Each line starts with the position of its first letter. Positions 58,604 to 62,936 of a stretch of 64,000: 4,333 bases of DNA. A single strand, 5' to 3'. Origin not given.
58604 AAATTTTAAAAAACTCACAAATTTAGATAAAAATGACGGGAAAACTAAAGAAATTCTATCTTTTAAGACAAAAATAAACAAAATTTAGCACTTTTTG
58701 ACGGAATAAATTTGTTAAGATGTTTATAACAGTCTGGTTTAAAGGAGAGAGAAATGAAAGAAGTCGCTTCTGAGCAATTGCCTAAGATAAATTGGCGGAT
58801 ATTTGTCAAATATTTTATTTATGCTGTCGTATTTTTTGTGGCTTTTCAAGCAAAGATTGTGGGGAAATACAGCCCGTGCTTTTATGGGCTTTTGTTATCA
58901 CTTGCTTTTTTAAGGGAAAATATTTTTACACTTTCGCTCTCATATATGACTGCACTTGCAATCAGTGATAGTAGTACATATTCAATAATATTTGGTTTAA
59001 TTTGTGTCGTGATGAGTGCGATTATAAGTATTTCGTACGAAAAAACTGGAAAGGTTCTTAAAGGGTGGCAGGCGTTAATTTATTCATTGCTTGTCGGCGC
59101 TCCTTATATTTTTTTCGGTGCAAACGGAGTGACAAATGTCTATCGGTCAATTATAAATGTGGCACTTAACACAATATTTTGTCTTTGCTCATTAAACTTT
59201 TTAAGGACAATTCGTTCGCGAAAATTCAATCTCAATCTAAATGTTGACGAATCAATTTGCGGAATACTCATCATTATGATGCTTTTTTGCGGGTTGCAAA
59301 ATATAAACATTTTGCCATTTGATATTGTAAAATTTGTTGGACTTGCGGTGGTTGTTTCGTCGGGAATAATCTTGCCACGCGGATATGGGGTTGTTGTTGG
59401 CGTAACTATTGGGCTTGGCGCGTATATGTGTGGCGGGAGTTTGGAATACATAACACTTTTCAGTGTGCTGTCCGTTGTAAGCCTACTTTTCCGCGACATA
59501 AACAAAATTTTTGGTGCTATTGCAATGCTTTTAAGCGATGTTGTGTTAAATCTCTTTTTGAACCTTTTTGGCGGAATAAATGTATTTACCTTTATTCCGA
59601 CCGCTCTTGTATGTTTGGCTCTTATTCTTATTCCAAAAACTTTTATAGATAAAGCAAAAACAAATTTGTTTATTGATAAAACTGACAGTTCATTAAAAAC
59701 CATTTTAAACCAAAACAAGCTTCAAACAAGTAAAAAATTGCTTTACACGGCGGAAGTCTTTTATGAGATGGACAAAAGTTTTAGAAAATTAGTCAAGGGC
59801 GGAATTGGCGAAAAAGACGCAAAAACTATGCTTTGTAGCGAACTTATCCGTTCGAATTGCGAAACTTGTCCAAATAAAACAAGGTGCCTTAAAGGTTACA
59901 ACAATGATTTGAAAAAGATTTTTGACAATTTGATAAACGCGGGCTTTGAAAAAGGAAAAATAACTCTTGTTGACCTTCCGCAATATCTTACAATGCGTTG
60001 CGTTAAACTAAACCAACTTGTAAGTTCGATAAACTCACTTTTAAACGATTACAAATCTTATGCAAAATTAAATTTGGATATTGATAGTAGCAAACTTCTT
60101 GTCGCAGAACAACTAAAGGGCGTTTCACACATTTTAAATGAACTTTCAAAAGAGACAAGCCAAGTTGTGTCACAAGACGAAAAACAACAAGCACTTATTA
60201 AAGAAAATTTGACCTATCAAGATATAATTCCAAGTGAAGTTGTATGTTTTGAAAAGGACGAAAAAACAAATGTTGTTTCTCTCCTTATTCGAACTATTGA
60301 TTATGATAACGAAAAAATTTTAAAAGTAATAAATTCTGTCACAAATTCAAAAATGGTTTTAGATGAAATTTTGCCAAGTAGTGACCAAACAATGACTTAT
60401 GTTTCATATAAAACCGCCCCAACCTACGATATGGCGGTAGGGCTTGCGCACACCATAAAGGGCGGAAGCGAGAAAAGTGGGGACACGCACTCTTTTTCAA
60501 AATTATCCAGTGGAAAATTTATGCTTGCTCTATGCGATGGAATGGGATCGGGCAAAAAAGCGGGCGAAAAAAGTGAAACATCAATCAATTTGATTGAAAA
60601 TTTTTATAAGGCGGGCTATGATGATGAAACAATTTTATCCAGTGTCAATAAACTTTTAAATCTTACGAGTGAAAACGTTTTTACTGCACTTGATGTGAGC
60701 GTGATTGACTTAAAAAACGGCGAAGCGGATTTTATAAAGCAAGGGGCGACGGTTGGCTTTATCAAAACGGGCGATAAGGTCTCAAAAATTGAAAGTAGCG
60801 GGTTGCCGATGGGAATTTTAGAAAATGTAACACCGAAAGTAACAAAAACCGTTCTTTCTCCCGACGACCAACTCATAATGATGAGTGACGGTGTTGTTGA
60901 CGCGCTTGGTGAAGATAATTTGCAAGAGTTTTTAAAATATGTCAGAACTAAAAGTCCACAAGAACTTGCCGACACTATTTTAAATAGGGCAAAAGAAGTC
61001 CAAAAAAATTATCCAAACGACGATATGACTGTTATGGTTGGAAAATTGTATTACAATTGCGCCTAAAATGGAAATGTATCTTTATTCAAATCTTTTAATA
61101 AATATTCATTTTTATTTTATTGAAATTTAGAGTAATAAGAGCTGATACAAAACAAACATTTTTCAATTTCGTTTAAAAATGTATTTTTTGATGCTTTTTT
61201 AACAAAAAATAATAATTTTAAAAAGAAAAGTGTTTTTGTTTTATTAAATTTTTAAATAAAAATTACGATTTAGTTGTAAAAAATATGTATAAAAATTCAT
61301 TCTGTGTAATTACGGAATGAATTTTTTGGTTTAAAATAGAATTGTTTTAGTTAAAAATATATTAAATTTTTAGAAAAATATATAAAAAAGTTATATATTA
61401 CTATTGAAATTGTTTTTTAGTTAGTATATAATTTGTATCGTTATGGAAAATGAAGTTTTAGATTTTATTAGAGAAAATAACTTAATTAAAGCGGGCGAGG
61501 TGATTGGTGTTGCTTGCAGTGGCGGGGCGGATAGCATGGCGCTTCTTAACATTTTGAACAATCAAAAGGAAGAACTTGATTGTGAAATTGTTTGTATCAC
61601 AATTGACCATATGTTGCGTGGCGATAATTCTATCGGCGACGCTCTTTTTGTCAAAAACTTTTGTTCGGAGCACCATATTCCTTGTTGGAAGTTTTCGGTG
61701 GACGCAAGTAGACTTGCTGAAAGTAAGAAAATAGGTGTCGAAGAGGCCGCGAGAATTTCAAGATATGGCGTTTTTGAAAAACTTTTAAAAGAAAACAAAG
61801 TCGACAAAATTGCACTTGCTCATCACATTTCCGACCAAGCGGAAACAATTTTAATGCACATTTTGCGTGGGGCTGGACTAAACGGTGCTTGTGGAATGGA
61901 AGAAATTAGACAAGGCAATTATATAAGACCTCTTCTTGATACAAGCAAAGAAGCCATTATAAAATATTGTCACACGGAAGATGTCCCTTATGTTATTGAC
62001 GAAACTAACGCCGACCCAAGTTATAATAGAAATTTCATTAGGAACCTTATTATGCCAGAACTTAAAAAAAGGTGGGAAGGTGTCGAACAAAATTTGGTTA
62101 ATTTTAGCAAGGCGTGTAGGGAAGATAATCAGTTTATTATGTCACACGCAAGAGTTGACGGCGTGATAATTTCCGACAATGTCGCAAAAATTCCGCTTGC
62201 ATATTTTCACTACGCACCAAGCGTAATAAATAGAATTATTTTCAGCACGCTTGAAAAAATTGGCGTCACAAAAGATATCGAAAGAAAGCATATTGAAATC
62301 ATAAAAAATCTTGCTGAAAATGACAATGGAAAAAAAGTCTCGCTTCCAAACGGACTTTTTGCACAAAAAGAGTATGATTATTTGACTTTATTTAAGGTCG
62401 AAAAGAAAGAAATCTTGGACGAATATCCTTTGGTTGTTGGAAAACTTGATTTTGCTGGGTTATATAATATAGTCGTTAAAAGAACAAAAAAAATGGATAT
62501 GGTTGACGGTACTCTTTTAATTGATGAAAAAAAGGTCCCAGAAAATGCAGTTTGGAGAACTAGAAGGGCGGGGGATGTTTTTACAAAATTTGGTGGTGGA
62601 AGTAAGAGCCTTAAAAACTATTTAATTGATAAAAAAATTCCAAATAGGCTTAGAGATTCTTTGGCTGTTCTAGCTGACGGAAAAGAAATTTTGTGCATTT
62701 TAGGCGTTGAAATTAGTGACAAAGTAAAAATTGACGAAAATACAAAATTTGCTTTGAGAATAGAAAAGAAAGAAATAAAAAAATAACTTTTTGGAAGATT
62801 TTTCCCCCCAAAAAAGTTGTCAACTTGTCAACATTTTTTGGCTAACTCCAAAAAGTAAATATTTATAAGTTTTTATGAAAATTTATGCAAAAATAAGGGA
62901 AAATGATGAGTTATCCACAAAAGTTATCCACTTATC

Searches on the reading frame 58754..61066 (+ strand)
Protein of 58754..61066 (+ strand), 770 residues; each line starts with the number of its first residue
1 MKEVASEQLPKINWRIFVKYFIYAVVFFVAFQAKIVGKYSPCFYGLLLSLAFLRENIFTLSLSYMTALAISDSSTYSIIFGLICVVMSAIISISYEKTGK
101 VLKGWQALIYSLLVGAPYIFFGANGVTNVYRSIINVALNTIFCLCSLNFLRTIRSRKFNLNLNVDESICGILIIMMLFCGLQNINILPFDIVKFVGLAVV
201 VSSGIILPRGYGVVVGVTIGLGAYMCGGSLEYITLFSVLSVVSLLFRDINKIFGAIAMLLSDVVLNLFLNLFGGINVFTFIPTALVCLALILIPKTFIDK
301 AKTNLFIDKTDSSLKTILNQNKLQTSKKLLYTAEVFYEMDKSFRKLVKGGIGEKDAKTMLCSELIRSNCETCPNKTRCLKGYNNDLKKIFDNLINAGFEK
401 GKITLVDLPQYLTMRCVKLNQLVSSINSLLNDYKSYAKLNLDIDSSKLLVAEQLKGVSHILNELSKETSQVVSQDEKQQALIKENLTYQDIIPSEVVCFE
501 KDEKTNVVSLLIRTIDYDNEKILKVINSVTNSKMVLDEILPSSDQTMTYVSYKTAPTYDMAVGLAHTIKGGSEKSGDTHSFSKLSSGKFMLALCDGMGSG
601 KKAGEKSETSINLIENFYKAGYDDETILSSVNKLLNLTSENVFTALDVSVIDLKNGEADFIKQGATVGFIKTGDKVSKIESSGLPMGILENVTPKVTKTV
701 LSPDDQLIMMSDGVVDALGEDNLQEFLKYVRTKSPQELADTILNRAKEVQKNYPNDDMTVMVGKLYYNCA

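Call 27: search_protein_families(library=pfam, proteins=[window:58754-61066:+], max_evalue=0.001)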
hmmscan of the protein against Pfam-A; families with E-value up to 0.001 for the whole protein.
window:58754-61066:+ (770 aa): 2 families
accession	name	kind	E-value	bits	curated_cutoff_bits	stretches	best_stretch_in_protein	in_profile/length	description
PF19732.4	SpoIIE_N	-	1.1e-35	123.8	27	1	10-572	31-603/605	Stage II sporulation protein E N-terminal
PF07228.17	SpoIIE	-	9.9e-31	107.6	25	1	586-762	2-188/192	Stage II sporulation protein E (SpoIIE)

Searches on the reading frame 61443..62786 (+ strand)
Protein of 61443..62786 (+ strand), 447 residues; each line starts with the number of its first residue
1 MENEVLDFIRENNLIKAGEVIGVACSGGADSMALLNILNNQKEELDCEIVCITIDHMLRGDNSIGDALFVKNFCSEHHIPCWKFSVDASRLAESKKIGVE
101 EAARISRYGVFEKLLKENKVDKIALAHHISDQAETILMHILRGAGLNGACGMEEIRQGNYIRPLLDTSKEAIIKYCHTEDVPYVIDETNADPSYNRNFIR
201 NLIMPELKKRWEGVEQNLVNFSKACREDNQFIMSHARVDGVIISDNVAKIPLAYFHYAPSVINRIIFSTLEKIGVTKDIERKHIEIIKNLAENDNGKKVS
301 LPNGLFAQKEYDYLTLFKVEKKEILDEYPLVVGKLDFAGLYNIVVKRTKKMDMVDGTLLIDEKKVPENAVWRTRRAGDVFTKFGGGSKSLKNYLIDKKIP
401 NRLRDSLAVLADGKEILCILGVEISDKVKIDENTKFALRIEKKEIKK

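Call 27: search_protein_families(library=pfam, proteins=[window:61443-62786:+], max_evalue=0.001)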
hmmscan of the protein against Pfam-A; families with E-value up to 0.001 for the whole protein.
window:61443-62786:+ (447 aa): 2 families
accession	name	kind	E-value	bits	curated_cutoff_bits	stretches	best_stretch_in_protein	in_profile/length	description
PF01171.26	ATP_bind_3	-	2.1e-54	184.4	27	1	22-201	3-181/182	PP-loop family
PF11734.13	TilS_C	-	1.9e-11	43.6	22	1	371-435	3-68/74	TilS substrate C-terminal domain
